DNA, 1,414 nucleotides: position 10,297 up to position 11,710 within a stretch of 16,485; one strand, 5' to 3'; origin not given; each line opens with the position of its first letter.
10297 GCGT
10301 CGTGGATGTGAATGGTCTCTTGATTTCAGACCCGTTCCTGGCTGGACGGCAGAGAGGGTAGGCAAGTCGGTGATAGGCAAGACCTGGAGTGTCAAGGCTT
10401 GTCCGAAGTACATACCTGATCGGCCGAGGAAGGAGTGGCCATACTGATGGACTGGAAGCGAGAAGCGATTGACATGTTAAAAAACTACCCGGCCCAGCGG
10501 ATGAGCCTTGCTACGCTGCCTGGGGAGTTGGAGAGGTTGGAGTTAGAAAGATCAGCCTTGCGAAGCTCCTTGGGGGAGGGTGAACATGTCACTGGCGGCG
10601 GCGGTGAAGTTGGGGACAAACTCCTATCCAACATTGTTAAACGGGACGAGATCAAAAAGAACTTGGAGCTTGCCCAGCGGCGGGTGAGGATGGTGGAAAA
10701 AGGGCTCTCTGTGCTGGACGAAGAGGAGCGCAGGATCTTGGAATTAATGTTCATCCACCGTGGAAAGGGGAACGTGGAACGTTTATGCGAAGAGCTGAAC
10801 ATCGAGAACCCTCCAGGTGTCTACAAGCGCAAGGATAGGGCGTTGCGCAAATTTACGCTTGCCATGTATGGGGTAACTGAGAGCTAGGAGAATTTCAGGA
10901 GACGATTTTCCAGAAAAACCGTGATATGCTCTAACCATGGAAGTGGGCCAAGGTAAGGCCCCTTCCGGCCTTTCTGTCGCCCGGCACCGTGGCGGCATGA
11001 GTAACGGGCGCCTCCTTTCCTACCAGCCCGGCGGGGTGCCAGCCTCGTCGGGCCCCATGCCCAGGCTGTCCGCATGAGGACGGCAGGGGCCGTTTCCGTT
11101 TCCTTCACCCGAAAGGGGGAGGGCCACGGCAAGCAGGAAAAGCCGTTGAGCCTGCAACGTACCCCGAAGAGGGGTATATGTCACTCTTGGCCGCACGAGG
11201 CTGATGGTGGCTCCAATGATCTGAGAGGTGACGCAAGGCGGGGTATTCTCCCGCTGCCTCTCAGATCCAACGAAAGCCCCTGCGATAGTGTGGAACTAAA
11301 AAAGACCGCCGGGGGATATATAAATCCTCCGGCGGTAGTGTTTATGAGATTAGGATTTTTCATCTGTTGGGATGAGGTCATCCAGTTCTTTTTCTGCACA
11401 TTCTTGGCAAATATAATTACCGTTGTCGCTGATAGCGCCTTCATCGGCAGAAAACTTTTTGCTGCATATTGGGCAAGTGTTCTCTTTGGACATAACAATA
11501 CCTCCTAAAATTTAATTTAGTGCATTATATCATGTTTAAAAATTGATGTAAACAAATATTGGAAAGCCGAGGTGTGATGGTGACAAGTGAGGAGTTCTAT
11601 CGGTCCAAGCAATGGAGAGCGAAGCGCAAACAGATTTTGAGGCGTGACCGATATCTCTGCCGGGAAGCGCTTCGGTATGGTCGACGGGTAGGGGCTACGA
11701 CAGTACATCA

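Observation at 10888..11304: About 400 nt of GC-rich, ORF-free, hairpin-dense sequence between the late activator and the packaging genes: candidate large structured RNA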

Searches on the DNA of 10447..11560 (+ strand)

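Call 4: search_rna_families(source=window, start=10800, end=11560, threshold=evalue, max_evalue=10, show_alignments=3)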
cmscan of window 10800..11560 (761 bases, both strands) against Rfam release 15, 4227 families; matches with E-value up to 10: 4.
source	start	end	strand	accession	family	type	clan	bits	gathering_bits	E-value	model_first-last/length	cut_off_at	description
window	11357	11435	+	RF00476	snosnR61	Gene; snRNA; snoRNA; CD-box;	CL00051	21.8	45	0.72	1-85/85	no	Small nucleolar RNA snR61/Z1/Z11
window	10970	11023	-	RF01360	CRISPR-DR47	Gene; CRISPR;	-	18.6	39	1.2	1-37/37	no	CRISPR RNA direct repeat element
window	11163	11226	+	RF01132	sR48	Gene; snRNA; snoRNA; CD-box;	-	16.2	40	4.3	1-59/59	no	Small nucleolar RNA sR48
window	11298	11352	-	RF02399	NsiR1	Gene; sRNA;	-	14.3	39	6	1-60/60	no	Nitrogen stress-induced RNA 1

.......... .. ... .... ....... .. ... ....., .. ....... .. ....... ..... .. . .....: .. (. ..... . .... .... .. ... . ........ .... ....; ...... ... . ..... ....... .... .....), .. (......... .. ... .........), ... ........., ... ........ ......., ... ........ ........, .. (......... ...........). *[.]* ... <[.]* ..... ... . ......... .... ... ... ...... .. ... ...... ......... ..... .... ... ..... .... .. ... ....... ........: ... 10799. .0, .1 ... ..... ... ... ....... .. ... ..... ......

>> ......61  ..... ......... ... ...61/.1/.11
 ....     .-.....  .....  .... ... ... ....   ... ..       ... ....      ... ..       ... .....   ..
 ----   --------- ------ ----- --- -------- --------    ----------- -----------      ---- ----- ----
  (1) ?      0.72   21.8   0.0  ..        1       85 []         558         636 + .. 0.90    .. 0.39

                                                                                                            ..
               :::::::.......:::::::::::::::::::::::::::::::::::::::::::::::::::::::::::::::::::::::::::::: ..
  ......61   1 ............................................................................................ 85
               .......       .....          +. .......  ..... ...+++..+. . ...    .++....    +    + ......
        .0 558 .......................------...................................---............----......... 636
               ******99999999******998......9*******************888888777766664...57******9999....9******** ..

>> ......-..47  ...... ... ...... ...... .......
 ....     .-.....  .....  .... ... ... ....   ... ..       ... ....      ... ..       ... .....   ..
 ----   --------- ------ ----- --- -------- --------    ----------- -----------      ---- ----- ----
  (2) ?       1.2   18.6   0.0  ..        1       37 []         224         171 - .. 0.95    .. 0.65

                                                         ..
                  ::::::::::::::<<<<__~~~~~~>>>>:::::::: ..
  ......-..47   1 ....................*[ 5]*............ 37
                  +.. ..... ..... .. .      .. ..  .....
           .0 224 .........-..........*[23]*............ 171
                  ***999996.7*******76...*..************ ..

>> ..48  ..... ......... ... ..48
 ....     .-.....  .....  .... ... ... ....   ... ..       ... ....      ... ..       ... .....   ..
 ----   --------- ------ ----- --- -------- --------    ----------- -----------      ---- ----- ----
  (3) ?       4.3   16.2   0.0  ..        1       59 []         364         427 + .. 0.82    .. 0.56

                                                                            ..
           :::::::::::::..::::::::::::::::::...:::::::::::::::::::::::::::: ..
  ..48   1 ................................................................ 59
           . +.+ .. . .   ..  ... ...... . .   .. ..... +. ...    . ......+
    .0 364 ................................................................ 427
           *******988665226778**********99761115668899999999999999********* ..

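Call 9: search_dna_similar(query=window:10860-11345:+, collection=phages, mode=distant, max_evalue=0.01)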
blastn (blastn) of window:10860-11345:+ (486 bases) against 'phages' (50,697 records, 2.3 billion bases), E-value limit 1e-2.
No match.

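Call 43: search_rna_families(sources=[L285, L288, L289, L168], threshold=evalue, max_evalue=0.1)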
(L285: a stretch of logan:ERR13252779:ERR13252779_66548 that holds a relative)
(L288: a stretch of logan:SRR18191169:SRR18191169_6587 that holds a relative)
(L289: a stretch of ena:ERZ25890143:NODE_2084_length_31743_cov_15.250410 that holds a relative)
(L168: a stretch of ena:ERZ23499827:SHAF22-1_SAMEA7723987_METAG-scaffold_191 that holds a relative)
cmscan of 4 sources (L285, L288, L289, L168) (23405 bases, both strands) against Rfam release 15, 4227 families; matches with E-value up to 0.1: 7.
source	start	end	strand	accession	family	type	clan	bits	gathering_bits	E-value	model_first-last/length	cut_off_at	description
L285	1358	1430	+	RF00005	tRNA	Gene; tRNA;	CL00001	53.4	29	4.3e-09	1-71/71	no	tRNA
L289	3858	3928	+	RF00005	tRNA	Gene; tRNA;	CL00001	51.7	29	1.3e-08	1-71/71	no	tRNA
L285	1828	1898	+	RF00005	tRNA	Gene; tRNA;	CL00001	49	29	7.1e-08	1-71/71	no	tRNA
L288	3735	3804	+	RF00005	tRNA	Gene; tRNA;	CL00001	43.7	29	2e-06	1-71/71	no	tRNA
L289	3735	3808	+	RF00005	tRNA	Gene; tRNA;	CL00001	43.3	29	2.5e-06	1-71/71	no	tRNA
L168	1605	1667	-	RF02676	Esr41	Gene; sRNA;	-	32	102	0.015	1-74/74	no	Enterohemorrhagic E. coli sRNA 41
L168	4479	4552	+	RF02967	DUF3800-VII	Gene; sRNA;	-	28.5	36.2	0.072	1-90/90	no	DUF3800-VII RNA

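Call 75: build_rna_model(alignment_id=A5, structure=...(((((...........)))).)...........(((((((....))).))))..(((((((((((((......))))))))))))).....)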
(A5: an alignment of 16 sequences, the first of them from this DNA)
Model R1 built from alignment A5 (16 sequences, 94 columns); structure: as given.
model positions 92; base pairs 25; branch points 2; effective number of sequences 1.24; information 0.62 bits per position. Calibrated on 0.2 Mb of random sequence (short: E-values are rough).
structure used (alignment columns):
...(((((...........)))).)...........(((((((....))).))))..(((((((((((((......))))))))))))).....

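Call 77: search_with_rna_model(model_id=R1, sources=[L008, L009, L010, L011, L012, L013, L014, L015, L016, L017, L018, L019, L020, L021, L022, L023, L024, L025, L026, L027, L028, L029, L030, L031, L032, L033, L034, L035, L036, L037, L038, L039, L040, L041, L042, L043, L044, L045, L046, L047, L048, L049, L050, L051, L052, L053, L054, L055, L056, L057, L058, L059, L060, L061, L062, L063, L064, L065, L066, L067, L068, L069, L070, L071, L072, L073, L074, L075, L076, L077, L078, L079, L080, L081, L082, L083, L084, L085, L086, L087, L088, L089, L090, L091, L092, L093, L094, L095, L096, L097, L098, L099, L100, L101, L102, L103, L104, L105, L106, L107], max_evalue=1)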
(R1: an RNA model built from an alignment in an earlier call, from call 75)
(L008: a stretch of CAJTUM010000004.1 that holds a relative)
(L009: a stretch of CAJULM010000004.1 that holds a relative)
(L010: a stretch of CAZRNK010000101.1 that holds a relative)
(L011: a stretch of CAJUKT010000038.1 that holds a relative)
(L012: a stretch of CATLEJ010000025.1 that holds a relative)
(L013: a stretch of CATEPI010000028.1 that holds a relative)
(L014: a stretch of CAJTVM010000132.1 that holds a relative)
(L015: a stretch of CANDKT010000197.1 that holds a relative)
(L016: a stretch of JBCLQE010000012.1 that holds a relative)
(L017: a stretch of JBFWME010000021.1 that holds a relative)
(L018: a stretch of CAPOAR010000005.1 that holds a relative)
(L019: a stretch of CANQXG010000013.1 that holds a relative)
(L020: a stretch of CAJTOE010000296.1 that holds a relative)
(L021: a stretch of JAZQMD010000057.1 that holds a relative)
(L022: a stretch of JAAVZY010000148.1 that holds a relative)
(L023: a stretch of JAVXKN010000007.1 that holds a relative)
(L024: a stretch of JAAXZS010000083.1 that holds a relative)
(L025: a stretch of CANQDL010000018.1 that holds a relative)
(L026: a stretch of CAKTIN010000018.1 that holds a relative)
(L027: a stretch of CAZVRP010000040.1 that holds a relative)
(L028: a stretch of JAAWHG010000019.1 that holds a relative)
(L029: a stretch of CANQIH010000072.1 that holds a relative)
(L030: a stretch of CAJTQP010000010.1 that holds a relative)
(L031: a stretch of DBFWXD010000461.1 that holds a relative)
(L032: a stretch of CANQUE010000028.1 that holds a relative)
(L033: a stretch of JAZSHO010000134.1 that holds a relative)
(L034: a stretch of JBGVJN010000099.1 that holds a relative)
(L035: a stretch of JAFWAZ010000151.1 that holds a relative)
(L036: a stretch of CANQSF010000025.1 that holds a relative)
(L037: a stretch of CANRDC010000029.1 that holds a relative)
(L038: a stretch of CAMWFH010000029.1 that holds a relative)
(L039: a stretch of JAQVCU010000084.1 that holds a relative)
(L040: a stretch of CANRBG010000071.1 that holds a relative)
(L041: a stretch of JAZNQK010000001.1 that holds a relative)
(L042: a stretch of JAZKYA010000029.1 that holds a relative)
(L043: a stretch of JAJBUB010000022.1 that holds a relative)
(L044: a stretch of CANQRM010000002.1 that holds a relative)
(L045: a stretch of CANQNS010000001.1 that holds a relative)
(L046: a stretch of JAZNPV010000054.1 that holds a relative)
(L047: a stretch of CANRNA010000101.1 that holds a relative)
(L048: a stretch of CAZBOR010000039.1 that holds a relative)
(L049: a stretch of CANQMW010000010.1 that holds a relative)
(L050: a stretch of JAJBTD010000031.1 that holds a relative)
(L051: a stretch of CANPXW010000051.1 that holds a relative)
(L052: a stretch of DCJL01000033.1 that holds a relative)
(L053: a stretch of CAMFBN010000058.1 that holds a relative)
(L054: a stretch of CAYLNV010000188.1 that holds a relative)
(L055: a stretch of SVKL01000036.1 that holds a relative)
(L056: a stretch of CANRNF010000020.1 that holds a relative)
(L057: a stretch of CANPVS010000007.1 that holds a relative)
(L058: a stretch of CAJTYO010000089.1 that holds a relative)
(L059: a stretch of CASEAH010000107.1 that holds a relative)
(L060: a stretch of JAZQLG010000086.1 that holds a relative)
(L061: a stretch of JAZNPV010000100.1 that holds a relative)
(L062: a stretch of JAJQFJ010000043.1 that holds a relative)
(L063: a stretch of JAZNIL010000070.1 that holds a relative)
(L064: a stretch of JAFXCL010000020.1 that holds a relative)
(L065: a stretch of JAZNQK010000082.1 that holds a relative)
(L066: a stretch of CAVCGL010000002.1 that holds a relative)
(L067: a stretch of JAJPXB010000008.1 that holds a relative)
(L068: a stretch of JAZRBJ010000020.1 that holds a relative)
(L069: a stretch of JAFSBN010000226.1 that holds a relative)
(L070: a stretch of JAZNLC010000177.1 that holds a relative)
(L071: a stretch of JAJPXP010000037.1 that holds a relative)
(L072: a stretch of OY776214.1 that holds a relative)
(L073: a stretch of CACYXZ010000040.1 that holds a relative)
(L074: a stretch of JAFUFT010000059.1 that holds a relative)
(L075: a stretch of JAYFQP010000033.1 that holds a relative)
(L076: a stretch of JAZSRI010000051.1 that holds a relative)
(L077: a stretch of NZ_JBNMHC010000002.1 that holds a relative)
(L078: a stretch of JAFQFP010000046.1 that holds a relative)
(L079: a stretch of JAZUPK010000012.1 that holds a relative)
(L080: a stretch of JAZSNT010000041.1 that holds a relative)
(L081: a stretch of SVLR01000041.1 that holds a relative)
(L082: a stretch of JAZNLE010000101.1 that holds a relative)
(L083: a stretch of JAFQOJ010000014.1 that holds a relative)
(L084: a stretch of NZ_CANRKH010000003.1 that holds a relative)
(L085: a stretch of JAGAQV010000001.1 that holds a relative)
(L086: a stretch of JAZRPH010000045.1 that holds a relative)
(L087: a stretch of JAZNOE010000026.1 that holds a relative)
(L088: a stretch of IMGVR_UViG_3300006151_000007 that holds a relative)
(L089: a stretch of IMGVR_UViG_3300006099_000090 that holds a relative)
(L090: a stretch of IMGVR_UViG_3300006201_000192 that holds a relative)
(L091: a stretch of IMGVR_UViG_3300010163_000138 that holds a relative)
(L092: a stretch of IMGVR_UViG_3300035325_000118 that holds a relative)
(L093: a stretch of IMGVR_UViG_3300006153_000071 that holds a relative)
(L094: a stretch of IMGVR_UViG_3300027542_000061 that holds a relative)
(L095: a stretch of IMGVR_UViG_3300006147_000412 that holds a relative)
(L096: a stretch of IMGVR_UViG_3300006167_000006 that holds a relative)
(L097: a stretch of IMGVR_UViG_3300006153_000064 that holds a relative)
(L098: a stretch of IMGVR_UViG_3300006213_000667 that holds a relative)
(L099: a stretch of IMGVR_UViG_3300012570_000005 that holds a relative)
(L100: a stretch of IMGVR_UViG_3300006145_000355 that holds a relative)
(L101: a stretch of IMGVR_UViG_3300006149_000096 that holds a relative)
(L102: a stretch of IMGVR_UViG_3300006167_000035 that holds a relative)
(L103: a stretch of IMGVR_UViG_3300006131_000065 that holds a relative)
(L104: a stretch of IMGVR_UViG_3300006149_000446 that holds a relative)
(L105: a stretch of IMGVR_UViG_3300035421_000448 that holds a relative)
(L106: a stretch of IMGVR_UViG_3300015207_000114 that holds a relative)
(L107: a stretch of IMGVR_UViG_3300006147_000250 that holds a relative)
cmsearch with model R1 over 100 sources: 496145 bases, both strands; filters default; matches with E-value up to 1: 0.
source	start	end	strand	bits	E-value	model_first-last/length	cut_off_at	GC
